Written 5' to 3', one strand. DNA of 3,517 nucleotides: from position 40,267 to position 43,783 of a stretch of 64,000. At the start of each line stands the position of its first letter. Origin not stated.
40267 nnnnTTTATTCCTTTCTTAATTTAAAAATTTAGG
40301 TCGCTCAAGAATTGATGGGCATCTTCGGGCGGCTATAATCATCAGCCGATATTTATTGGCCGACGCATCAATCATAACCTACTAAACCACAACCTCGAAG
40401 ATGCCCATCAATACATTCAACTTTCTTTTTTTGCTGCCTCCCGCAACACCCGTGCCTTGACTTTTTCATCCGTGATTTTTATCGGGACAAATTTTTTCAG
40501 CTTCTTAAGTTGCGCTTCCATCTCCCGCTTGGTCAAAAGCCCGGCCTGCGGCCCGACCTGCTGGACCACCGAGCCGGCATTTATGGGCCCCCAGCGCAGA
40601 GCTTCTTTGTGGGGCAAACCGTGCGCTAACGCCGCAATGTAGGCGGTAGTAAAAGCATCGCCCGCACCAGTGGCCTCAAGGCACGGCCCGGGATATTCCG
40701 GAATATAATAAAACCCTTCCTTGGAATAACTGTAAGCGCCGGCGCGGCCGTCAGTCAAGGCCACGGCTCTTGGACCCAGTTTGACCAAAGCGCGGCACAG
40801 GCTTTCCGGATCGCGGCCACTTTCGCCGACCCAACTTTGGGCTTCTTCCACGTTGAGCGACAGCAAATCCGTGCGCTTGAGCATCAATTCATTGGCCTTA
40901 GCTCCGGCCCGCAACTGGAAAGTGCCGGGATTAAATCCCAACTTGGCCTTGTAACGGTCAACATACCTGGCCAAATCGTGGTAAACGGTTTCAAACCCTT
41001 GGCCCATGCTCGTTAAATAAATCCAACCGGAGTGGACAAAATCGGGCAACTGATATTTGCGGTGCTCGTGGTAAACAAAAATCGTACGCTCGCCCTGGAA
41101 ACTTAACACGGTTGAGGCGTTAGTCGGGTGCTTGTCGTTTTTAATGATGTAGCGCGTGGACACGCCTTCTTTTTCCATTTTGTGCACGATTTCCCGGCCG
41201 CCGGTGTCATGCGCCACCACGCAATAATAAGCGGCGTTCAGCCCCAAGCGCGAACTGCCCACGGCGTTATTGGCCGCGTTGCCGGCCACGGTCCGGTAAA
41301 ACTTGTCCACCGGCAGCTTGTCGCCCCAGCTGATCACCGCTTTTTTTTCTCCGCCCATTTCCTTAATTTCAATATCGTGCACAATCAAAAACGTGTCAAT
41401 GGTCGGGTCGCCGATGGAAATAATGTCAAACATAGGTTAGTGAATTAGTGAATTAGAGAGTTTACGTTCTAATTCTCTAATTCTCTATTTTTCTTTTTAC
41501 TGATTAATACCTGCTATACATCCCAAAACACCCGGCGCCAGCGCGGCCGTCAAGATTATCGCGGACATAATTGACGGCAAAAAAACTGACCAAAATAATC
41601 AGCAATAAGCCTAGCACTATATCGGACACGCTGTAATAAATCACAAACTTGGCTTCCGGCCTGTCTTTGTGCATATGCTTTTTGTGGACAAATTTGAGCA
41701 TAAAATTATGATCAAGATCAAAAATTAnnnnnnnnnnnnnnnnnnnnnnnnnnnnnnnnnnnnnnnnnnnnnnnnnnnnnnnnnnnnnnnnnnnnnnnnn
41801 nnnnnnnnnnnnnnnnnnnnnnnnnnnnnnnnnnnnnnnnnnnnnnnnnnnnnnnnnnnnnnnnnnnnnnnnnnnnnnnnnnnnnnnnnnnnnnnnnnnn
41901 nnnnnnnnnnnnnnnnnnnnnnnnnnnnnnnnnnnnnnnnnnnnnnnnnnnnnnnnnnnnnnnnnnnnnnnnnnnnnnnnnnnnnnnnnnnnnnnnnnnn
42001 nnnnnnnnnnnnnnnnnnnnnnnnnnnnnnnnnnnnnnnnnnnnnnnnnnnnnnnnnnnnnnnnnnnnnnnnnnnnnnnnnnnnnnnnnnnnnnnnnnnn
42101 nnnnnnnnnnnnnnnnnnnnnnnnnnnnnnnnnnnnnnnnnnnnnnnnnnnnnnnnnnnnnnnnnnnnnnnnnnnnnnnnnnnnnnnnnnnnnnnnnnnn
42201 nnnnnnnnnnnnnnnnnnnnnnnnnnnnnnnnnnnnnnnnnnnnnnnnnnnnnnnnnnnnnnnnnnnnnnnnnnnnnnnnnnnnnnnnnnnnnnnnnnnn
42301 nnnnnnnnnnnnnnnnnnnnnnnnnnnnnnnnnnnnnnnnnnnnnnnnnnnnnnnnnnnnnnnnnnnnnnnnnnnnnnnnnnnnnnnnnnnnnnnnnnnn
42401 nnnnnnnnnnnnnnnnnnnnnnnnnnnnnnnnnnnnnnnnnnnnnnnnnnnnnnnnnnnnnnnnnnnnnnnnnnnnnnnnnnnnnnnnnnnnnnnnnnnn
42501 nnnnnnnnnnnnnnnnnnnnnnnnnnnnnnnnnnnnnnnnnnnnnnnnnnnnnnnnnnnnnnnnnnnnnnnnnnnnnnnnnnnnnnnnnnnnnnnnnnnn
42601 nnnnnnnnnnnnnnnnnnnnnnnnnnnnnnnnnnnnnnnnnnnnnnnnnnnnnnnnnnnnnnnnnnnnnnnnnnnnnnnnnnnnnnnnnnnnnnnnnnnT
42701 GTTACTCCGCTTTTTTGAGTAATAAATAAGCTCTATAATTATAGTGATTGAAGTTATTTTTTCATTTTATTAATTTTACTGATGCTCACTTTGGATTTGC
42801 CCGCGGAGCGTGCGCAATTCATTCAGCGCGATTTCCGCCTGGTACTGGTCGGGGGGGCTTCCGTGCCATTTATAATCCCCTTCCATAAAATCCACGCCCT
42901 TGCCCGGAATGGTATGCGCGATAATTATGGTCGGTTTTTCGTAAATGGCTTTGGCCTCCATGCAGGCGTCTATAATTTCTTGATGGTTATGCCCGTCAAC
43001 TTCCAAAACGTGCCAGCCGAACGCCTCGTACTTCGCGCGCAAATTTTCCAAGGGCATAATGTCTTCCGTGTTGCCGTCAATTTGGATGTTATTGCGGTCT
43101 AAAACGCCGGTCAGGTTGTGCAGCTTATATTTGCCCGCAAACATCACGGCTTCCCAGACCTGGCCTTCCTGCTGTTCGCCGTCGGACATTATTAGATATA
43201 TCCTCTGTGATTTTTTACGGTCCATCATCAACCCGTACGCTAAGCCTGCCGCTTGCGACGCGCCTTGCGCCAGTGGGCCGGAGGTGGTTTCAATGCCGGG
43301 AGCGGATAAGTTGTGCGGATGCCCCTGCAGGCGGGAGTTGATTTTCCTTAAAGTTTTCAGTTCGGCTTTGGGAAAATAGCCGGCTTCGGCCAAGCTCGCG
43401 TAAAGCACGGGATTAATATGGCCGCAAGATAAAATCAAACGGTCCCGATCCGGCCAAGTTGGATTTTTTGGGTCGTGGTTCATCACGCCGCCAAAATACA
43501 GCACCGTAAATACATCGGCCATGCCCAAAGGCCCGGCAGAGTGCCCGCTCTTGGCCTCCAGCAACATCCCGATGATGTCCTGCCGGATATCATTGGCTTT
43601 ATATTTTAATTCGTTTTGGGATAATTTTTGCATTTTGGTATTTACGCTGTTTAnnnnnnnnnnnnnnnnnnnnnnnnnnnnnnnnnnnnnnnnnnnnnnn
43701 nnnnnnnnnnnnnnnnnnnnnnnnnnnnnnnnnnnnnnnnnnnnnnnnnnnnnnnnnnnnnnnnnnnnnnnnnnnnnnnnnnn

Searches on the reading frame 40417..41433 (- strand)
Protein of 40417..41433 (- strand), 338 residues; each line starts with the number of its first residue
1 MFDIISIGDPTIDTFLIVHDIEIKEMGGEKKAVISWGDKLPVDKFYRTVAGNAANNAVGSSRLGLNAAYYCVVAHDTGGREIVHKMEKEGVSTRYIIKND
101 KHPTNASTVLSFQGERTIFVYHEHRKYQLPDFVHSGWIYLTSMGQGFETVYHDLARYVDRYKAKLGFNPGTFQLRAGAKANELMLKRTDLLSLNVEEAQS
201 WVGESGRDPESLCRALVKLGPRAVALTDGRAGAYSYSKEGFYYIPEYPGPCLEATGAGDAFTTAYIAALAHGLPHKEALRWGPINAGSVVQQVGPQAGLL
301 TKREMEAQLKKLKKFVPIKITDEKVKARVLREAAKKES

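Call 73: search_protein_families(library=pfam, proteins=[window:40417-41433:-], max_evalue=0.00001)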
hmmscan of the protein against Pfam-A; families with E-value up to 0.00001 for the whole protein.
window:40417-41433:- (338 aa): 1 family
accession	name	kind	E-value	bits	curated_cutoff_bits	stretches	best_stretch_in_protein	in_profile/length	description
PF00294.29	PfkB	-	5.3e-34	118.4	25.8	1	41-299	27-299/302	pfkB family carbohydrate kinase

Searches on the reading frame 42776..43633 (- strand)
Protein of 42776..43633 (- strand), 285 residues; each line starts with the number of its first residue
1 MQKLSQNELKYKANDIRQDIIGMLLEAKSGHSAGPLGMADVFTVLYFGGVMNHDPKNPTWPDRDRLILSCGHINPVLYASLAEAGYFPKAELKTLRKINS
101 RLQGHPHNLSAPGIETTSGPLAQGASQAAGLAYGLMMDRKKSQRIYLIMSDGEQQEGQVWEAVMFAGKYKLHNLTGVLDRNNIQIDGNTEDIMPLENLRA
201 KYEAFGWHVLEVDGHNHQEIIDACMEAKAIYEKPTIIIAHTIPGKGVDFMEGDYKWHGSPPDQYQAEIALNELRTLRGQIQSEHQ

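Call 73: search_protein_families(library=pfam, proteins=[window:42776-43633:-], max_evalue=0.00001)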
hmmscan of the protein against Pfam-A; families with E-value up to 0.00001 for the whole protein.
window:42776-43633:- (285 aa): 3 families
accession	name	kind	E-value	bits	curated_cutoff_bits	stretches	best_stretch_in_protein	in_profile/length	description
PF00456.26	Transketolase_N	-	3.1e-58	197.8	22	1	13-262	6-264/334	Transketolase, thiamine diphosphate binding domain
PF13292.11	DXP_synthase_N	-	6.3e-08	32.7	21.2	0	2-188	11-178/274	1-deoxy-D-xylulose-5-phosphate synthase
PF00676.26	E1_dh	-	6.3e-06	25.8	22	1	113-229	95-209/300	Dehydrogenase E1 component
